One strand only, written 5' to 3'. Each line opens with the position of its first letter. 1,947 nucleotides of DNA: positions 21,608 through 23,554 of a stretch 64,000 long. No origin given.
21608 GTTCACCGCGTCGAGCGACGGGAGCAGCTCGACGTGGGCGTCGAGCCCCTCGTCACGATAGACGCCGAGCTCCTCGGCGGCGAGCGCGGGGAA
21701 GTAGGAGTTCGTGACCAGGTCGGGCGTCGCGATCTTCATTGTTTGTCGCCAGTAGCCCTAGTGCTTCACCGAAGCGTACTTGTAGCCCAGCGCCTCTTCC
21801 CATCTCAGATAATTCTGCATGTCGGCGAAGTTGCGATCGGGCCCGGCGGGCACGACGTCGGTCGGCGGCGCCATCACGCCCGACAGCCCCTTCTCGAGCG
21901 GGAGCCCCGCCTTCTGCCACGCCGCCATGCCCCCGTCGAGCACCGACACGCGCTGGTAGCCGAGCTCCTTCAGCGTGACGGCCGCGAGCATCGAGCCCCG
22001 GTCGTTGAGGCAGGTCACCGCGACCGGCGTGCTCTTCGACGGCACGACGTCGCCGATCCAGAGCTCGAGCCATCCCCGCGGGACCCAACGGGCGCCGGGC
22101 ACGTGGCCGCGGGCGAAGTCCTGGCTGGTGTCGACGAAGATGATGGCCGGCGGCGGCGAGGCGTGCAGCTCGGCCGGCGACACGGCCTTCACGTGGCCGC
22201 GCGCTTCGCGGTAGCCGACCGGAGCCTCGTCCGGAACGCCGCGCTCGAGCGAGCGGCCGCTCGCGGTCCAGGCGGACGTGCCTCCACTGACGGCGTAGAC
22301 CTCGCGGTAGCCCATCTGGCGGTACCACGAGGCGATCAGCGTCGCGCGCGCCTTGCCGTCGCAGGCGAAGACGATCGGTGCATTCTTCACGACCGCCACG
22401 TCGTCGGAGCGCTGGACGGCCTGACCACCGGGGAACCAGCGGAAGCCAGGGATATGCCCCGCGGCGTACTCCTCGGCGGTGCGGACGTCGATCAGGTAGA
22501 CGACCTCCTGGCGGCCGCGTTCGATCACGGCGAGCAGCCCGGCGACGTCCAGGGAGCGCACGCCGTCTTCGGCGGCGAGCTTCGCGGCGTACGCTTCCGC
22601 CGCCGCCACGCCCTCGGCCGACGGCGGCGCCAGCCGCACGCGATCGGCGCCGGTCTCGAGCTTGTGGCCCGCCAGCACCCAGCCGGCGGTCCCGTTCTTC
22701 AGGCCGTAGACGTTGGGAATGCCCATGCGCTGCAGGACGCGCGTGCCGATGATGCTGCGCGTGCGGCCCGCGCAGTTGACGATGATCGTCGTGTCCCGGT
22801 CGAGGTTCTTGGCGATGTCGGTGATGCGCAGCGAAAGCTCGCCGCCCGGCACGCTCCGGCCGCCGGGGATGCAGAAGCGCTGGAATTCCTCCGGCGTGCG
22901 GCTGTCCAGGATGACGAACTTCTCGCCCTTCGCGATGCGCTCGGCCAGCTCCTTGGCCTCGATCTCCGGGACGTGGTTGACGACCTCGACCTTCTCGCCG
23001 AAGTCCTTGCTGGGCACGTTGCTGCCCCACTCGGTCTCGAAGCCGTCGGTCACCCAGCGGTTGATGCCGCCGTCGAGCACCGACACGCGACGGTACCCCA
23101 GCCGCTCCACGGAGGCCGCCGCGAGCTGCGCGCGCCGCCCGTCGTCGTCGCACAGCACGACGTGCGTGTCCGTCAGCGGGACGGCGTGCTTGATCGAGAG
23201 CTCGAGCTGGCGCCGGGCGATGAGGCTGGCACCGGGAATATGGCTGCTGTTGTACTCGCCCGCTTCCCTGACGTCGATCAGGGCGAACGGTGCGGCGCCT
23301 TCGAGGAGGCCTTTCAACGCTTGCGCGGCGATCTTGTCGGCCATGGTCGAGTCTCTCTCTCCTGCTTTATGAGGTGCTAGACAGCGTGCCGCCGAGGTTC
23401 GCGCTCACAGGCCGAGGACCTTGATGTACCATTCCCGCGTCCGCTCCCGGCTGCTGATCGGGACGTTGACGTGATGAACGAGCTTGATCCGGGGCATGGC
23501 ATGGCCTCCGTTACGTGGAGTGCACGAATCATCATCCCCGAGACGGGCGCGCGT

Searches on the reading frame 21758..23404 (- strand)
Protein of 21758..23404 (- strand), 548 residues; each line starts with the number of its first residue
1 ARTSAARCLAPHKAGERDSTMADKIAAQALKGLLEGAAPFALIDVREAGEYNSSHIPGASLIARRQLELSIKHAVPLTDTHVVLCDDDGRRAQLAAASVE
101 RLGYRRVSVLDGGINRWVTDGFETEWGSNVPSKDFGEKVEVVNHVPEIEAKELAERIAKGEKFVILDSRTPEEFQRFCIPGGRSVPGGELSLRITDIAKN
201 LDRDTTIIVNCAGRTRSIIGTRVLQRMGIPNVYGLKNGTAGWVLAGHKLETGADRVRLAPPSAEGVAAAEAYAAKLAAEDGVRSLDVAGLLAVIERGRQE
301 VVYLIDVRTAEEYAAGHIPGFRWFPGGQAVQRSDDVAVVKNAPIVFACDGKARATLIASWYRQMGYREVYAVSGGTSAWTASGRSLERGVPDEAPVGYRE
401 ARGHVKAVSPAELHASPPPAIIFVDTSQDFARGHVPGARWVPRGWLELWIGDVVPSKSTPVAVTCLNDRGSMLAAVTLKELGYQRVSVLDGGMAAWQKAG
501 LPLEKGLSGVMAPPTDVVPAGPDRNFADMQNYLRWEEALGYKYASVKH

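Call 25: search_protein_families(library=pfam, proteins=[window:21758-23404:-], max_evalue=0.0001)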
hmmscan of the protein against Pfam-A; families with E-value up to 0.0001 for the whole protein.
window:21758-23404:- (548 aa): 1 family
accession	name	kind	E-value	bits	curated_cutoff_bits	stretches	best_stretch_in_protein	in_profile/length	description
PF00581.25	Rhodanese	-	1.7e-65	218.3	22.2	4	27-118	2-100/102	Rhodanese-like domain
